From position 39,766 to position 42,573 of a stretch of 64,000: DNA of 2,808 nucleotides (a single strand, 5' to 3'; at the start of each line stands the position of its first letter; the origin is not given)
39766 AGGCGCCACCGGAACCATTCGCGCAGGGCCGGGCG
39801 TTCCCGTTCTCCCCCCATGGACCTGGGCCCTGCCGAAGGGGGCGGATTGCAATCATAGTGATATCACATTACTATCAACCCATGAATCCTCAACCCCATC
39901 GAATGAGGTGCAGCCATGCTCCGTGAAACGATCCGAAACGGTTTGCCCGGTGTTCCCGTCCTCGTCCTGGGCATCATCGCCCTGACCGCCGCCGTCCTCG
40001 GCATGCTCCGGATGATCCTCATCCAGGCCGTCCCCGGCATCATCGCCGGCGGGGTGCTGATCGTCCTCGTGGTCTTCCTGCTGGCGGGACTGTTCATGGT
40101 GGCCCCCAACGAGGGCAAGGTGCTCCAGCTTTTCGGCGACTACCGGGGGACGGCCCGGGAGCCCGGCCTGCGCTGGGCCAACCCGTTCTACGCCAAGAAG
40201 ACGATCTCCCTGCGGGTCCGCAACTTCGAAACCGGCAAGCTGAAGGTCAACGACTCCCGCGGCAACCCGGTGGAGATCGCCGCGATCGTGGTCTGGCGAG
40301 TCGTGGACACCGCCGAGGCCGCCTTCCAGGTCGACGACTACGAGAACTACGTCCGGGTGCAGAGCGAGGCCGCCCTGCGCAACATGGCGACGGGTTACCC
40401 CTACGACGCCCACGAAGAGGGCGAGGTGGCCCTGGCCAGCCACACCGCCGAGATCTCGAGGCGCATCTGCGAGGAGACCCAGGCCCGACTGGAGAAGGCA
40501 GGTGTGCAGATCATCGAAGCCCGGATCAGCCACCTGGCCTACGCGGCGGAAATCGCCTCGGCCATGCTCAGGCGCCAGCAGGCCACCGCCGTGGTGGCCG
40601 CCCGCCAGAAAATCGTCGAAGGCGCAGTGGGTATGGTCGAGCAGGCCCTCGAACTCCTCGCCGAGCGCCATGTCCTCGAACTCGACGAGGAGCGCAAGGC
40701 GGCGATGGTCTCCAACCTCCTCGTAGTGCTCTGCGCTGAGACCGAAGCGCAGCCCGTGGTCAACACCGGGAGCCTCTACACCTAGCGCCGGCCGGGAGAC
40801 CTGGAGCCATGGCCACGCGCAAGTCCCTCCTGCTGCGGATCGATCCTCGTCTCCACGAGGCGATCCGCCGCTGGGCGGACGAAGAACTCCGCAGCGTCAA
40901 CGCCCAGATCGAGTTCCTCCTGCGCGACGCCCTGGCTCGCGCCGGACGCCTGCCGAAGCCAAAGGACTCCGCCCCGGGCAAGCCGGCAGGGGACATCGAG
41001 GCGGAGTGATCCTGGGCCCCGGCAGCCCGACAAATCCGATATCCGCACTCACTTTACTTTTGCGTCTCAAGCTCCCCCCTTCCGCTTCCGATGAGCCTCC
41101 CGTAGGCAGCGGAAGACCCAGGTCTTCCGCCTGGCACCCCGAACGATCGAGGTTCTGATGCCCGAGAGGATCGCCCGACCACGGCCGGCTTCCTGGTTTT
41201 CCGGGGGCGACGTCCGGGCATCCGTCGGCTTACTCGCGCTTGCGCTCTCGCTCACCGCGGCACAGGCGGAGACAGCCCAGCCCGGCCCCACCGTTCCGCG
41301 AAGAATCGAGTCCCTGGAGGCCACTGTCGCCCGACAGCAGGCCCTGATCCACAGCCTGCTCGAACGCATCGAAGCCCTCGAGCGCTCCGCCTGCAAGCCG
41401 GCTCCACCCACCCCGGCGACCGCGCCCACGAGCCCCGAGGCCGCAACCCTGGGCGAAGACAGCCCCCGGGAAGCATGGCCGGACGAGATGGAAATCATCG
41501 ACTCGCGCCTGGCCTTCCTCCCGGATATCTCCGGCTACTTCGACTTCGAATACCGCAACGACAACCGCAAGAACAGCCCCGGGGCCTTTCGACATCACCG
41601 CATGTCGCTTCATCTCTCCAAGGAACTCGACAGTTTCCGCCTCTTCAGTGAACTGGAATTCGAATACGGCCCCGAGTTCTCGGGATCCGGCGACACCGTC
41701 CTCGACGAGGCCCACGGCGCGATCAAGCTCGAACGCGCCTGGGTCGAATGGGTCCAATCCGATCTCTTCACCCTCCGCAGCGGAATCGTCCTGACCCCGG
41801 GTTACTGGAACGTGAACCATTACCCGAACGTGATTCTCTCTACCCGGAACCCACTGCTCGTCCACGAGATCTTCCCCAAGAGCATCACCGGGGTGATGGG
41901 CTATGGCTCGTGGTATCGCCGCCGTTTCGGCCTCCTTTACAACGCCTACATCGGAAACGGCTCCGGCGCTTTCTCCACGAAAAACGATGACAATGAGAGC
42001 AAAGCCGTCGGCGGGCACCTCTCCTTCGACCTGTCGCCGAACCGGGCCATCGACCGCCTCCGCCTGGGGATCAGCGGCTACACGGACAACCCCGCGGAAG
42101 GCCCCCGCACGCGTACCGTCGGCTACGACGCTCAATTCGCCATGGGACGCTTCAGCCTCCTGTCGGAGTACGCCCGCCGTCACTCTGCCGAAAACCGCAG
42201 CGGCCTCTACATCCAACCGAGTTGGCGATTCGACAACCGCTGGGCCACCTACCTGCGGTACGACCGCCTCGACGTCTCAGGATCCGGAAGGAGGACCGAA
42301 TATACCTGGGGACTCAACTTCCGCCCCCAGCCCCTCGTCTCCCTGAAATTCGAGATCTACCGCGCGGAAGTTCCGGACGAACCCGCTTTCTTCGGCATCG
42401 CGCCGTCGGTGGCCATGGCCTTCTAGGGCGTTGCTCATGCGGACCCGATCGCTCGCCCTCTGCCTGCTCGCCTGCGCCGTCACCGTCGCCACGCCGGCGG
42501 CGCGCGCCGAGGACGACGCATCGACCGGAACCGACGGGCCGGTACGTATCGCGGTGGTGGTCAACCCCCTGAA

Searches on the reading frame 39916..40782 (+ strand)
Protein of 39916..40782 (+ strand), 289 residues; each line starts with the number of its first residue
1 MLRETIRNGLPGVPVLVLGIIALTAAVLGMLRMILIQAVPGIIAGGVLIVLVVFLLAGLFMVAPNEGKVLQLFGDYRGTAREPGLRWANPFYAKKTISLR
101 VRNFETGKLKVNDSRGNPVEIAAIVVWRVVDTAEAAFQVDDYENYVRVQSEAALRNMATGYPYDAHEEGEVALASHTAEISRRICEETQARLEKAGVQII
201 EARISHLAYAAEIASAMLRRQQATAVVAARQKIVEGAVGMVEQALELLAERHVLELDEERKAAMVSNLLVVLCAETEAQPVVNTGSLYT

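Call 69: search_protein_families(library=pfam, proteins=[window:39916-40782:+], max_evalue=0.0001)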
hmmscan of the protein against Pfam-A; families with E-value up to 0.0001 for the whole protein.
window:39916-40782:+ (289 aa): 1 family
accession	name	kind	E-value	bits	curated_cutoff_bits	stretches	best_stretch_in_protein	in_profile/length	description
PF01145.31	Band_7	-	1.1e-24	87.9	23.6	1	64-233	5-171/176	SPFH domain / Band 7 family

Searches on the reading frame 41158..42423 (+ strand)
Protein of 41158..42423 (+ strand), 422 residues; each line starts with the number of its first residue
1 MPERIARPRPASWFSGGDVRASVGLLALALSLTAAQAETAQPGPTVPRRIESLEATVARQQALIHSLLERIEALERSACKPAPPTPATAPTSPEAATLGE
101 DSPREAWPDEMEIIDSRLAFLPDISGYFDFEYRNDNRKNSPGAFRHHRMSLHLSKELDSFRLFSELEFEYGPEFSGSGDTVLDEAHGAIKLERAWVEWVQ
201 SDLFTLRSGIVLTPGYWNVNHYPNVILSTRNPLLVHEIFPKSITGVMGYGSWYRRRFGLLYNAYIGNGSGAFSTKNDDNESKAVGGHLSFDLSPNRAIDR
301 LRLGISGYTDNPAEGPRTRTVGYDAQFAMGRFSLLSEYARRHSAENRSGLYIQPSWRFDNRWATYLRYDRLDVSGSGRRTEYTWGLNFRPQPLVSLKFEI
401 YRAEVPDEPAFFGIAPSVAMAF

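Call 69: search_protein_families(library=pfam, proteins=[window:41158-42423:+], max_evalue=0.0001)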
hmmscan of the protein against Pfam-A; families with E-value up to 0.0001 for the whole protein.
window:41158-42423:+ (422 aa): 2 families
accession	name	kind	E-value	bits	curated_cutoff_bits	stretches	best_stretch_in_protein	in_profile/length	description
PF07396.17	Porin_O_P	-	1.6e-06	28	20.9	0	319-391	228-332/370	Phosphate-selective porin O and P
PF13609.12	Porin_4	-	3.2e-05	24.3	27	1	124-387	20-289/310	Gram-negative porin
